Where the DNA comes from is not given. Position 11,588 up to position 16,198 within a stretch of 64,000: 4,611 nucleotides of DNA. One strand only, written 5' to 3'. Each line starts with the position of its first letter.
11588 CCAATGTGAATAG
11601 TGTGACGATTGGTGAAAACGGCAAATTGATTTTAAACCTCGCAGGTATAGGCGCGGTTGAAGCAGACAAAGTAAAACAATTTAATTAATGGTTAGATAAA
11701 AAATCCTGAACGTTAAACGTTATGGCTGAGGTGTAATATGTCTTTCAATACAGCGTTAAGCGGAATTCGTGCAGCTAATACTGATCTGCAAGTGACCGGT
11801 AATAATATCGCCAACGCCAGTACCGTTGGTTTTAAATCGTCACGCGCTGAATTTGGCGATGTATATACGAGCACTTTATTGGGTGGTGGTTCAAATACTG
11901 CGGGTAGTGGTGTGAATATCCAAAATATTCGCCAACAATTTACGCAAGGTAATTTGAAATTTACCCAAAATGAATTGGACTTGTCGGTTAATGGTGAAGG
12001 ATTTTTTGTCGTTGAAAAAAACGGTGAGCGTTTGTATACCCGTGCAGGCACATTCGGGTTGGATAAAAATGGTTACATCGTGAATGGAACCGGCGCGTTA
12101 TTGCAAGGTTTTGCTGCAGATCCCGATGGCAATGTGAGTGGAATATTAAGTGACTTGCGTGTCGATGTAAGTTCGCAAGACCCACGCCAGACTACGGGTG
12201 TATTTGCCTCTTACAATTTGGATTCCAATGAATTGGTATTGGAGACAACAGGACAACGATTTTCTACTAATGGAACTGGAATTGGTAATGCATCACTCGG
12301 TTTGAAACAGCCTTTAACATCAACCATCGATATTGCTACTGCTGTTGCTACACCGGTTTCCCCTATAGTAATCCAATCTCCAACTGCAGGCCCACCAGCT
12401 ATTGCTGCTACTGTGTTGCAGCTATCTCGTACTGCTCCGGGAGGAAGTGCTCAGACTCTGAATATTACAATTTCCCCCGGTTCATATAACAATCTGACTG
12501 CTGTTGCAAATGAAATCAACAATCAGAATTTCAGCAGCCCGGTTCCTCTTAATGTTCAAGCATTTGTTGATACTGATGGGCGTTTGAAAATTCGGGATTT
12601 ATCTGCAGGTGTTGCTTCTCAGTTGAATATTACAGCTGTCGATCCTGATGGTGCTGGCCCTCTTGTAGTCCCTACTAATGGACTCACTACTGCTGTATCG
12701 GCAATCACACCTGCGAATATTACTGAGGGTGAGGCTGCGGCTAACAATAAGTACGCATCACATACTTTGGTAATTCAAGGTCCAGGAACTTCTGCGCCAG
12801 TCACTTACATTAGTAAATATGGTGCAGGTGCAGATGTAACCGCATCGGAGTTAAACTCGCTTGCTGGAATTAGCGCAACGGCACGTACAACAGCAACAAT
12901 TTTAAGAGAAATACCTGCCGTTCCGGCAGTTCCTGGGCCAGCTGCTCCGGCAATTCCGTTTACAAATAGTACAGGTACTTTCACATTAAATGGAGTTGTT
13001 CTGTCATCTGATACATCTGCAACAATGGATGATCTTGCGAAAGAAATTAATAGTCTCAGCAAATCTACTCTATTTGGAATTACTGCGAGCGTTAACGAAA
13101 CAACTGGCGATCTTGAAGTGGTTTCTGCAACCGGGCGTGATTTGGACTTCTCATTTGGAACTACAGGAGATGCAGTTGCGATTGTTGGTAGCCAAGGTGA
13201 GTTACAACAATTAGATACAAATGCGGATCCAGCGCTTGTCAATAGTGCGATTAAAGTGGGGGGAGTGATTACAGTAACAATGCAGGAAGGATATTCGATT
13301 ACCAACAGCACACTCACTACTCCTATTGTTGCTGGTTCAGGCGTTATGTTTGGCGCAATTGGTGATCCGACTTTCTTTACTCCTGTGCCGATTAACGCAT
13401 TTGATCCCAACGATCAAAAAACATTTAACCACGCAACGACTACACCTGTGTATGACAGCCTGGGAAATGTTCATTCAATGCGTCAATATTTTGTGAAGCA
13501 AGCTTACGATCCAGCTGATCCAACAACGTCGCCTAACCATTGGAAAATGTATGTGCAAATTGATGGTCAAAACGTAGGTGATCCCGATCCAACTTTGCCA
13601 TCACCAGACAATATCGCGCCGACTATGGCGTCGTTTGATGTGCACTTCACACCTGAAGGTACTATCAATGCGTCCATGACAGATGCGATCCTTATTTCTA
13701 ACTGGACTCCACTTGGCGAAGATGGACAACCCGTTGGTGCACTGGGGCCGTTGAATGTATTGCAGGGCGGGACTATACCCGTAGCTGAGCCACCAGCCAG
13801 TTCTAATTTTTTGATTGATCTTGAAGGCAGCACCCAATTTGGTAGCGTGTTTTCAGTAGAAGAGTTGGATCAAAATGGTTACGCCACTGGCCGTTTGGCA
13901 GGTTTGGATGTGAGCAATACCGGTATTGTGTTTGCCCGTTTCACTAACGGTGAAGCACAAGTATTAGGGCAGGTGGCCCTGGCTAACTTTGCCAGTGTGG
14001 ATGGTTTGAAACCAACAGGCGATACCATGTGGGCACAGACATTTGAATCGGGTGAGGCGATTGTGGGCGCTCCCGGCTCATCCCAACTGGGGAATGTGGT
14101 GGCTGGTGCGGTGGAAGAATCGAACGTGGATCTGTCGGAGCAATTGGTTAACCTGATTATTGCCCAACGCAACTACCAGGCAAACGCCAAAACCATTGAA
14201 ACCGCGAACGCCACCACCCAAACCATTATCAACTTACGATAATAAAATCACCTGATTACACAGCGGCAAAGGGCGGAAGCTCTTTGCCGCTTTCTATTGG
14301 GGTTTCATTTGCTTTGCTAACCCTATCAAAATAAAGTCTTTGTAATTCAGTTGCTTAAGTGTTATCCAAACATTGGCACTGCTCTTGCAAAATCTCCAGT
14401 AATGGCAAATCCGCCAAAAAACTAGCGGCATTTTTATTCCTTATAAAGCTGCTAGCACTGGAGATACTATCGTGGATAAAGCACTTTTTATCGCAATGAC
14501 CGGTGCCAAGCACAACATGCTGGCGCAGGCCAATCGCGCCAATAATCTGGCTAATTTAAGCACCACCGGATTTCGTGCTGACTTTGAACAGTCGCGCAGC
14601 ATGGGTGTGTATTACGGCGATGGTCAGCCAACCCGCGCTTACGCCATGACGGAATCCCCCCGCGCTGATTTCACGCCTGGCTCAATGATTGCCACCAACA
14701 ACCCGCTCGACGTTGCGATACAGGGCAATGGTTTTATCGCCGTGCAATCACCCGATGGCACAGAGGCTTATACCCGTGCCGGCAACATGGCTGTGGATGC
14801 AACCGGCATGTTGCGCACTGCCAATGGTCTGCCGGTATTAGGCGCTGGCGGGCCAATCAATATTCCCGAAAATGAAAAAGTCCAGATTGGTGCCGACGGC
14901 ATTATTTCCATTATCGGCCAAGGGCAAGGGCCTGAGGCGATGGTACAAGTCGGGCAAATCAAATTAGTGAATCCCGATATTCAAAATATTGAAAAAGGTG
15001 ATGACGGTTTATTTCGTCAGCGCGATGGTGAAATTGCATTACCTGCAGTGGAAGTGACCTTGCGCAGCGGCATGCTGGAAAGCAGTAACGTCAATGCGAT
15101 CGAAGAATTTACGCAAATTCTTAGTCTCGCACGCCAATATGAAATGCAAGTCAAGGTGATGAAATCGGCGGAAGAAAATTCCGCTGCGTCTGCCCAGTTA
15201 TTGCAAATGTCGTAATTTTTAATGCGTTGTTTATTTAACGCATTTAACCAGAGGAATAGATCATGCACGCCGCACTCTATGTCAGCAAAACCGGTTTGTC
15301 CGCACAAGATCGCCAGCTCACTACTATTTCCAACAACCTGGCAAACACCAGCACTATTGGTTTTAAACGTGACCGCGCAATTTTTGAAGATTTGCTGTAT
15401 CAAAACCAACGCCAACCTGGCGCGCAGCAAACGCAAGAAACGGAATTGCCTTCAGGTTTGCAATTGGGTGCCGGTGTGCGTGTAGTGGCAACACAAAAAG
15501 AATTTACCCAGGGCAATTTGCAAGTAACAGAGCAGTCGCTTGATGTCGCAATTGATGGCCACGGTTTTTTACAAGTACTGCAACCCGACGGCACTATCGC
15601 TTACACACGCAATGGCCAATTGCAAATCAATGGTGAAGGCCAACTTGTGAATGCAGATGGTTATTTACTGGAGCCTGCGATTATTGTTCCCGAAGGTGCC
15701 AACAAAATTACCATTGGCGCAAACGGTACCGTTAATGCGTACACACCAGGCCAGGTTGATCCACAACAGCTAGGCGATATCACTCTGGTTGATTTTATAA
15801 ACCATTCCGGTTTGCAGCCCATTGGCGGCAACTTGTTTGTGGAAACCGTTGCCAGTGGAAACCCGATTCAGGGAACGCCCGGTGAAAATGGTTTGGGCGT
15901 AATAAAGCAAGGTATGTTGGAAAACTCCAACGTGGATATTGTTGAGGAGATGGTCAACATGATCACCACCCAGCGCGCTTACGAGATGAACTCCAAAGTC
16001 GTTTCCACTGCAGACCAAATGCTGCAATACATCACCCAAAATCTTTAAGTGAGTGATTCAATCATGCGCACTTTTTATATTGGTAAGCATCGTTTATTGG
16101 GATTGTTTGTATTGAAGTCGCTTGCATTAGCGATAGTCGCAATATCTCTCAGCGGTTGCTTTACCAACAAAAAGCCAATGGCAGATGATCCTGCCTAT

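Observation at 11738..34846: All surface-exposed axial flagellar proteins are enlarged together while the rod proteins stay canonical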

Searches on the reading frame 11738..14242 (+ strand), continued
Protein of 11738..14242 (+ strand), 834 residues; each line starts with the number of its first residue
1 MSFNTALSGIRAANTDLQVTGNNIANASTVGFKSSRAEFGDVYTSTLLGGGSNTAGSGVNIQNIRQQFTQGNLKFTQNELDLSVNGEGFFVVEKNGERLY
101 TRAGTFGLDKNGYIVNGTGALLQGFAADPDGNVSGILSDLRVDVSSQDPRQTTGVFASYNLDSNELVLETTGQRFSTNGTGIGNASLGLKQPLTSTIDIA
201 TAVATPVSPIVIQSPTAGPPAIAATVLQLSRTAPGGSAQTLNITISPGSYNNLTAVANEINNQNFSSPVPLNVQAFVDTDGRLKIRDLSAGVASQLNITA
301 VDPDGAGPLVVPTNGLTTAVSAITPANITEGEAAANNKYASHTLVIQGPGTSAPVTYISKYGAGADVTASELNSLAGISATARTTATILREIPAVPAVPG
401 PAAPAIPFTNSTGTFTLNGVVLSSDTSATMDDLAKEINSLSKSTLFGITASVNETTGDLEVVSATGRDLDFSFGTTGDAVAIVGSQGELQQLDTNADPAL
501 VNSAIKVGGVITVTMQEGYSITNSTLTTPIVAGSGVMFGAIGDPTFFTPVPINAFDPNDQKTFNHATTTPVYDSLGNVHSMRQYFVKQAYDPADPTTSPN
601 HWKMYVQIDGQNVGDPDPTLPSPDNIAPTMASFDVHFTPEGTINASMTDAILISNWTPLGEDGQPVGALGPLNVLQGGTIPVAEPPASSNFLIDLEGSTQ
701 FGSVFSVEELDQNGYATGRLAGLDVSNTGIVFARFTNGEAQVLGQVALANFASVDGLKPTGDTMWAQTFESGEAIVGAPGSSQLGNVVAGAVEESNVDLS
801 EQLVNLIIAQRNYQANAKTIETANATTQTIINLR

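Call 75: search_solved_structures(query=window:11738-14239:+, max_evalue=1e-55, show_alignments=1)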
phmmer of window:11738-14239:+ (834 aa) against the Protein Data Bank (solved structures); distinct sequences matched with E-value up to 1e-55: 2.
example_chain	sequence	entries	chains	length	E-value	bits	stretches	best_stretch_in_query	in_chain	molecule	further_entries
9yee_Ce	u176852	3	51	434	6.1e-61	210.1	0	554-834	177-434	Flagellar hook protein FlgE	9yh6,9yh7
8z5u_D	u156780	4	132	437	1e-59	206.1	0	554-834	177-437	Flagellar hook protein FlgE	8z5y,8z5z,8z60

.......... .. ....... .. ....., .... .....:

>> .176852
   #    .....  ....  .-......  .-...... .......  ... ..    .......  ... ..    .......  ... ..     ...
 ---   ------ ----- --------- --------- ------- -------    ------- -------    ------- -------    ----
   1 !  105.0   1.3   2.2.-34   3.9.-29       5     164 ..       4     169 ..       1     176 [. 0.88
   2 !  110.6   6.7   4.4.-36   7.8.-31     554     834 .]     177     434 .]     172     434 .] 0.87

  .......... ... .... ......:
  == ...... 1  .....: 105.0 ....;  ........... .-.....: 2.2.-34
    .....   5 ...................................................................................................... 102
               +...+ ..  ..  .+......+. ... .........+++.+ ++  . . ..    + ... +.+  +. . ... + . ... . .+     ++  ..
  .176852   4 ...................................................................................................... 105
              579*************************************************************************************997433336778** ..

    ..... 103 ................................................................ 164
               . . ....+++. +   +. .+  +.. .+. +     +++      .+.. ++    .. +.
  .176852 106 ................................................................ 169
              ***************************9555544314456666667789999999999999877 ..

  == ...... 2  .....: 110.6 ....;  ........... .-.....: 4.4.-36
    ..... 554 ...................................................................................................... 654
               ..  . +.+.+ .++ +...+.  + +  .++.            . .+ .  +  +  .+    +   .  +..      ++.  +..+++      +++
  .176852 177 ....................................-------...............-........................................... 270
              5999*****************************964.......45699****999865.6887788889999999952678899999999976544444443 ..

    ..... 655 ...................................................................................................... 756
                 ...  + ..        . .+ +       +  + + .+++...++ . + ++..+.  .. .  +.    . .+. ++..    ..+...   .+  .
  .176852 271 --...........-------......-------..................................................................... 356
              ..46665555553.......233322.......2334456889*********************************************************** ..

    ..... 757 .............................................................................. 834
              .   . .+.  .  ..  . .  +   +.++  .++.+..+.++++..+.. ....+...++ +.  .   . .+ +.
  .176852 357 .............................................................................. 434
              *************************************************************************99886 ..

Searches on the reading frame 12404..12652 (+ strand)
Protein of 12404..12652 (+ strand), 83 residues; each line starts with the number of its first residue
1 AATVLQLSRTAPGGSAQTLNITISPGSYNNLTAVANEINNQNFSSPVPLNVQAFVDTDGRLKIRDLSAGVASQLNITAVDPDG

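Call 18: search_protein_families(library=pfam, max_evalue=10, proteins=[window:12404-12652:+])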
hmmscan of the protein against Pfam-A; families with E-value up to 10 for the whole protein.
seq(83 aa): 1 family
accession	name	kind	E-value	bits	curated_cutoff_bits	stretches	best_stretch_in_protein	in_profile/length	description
PF07196.18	Flagellin_IN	-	0.074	13.7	22.7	1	20-63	14-51/55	Flagellin hook IN motif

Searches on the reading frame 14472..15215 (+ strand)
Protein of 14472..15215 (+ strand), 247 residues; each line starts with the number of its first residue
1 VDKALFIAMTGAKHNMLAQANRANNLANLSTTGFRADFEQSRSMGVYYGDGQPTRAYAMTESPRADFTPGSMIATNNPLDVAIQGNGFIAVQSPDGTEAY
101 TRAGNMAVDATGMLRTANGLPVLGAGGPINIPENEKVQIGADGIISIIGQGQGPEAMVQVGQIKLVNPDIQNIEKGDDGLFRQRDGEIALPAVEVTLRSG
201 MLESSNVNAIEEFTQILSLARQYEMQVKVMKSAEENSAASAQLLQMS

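Call 4: search_protein_families(library=pfam, proteins=[window:14472-15215:+], max_evalue=0.01)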
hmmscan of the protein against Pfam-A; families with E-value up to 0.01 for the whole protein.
window:14472-15215:+ (247 aa): 3 families
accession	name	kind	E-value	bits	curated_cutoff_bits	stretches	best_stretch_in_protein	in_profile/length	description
PF22692.1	LlgE_F_G_D1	-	3.3e-19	69.2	27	1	82-146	1-63/64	Flagellar hook protein FlgE/F/G D1 domain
PF06429.18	Flg_bbr_C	-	9.6e-16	57.5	23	1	198-243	1-46/46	Flagellar basal body rod FlgEFG protein C-terminal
PF00460.25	Flg_bb_rod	-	0.0047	17.3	20.7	1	8-35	4-31/31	Flagella basal body rod protein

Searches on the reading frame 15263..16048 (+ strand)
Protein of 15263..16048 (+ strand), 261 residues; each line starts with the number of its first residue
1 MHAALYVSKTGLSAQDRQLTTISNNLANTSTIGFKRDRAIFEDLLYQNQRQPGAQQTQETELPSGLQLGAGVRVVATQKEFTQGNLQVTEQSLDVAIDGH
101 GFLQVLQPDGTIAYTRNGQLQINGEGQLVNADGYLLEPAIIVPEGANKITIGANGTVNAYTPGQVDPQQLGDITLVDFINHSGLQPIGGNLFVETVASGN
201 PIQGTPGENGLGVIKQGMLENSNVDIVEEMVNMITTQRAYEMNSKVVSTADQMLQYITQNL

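Call 4: search_protein_families(library=pfam, proteins=[window:15263-16048:+], max_evalue=0.01)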
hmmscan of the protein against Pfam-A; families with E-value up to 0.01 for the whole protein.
window:15263-16048:+ (261 aa): 3 families
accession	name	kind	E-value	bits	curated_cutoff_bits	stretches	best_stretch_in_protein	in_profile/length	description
PF22692.1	LlgE_F_G_D1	-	3.2e-25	88.5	27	1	96-159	1-64/64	Flagellar hook protein FlgE/F/G D1 domain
PF06429.18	Flg_bbr_C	-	3.3e-23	81.4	23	1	215-259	1-45/46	Flagellar basal body rod FlgEFG protein C-terminal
PF00460.25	Flg_bb_rod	-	5.9e-09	36.1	20.7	1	5-35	1-31/31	Flagella basal body rod protein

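Call 36: find_related_loci(query=window:15263-16045:+, collection=metagenome_contigs, flank=10000)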
Query window:15263-16045:+ (261 aa) in metagenome_contigs; peptide patterns used: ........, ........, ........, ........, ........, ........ (x = any residue, [..] = any of these).
600 stretches matched a pattern (row limit reached: there are more); 387 encode a relative of the query (tblastn E <= 1e-3); the best 80 are kept; 80 distinct loci.
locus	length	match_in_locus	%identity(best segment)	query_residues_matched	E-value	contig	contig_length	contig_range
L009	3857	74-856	97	1-261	9e-176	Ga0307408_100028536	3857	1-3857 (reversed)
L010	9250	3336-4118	91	1-261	4e-158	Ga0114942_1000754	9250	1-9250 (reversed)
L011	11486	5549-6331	91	1-261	5e-158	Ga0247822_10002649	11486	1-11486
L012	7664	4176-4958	90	1-261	3e-156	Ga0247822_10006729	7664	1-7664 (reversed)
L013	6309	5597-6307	96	1-237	4e-144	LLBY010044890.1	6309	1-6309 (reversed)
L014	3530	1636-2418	80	1-261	2e-146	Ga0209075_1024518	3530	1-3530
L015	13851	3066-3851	80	1-261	2e-137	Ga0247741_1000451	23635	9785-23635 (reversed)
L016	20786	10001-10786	80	1-261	2e-137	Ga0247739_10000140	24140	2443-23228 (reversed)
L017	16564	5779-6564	80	1-261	2e-137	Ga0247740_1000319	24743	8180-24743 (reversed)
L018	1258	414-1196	79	1-261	1e-149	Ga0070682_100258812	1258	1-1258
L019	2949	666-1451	79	1-261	1e-141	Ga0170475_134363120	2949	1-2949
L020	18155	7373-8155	79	1-261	6e-135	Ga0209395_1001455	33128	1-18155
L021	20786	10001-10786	79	1-261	1e-134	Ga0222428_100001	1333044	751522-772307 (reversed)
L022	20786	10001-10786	79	1-261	1e-134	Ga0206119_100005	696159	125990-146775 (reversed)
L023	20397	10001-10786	78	1-261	6e-134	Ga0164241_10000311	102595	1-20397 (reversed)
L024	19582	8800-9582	78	1-261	7e-134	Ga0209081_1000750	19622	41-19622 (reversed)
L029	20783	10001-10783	75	1-261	7e-130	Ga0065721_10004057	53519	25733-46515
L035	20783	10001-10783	72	1-261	2e-125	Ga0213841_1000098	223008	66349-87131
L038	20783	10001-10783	70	1-261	5e-123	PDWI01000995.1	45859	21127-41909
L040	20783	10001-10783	71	1-261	4e-121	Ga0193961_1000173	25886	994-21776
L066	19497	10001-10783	54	1-261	8e-89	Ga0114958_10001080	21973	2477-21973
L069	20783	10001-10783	54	1-261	3e-87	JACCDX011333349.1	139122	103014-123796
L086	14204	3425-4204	54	1-261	1e-84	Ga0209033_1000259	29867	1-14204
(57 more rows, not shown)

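Call 77: list_cluster_members(proteins=[L016:7487-8830:+, L020:1897-6288:+, L024:2913-7721:+, L029:6587-8989:+, L035:6612-9011:+, L038:6816-8804:+, L040:6417-8867:+, L066:5421-9062:+, L069:5920-9129:+, L086:154-2577:+])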
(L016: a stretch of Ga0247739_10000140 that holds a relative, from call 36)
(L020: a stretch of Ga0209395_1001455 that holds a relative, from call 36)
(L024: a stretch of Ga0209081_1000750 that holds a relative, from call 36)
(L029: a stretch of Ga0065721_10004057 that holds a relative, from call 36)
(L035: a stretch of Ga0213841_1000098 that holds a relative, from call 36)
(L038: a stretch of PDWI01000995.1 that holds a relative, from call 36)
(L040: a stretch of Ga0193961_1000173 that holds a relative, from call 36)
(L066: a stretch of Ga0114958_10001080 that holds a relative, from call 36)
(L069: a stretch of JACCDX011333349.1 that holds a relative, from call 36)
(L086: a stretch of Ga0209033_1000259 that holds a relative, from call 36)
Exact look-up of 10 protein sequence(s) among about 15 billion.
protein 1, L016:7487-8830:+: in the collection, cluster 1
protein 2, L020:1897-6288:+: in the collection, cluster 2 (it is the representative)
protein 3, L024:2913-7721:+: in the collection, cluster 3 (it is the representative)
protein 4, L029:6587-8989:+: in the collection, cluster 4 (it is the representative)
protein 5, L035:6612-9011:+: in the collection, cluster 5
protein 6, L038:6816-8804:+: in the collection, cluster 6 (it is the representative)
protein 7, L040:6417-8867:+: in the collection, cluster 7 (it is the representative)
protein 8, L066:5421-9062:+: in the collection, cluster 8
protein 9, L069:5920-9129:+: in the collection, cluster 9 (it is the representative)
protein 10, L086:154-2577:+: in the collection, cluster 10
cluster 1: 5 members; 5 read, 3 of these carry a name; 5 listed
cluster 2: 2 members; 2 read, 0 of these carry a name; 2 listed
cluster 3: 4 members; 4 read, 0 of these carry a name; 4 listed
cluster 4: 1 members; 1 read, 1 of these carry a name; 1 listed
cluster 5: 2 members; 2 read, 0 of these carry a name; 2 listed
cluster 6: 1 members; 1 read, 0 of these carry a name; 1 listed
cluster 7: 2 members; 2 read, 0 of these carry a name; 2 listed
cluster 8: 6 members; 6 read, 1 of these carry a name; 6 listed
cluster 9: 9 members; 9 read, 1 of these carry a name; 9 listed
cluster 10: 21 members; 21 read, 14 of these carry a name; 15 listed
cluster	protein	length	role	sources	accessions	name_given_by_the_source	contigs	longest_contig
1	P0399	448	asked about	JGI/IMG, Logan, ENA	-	-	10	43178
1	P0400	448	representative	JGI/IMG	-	flagellar hook protein FlgE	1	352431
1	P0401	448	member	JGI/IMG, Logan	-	flagellar hook protein FlgE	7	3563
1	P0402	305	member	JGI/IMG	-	flagellar hook protein FlgE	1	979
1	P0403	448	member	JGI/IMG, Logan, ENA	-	-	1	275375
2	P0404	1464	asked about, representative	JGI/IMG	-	-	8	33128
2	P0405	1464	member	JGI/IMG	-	-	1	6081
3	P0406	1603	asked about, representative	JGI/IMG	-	-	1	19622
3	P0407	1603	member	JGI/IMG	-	-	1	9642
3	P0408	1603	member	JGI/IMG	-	-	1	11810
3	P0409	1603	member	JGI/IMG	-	-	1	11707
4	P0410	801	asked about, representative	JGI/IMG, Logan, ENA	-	flagellar hook protein FlgE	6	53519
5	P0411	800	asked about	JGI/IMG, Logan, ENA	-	-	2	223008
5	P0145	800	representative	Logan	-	-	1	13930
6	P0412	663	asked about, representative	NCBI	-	-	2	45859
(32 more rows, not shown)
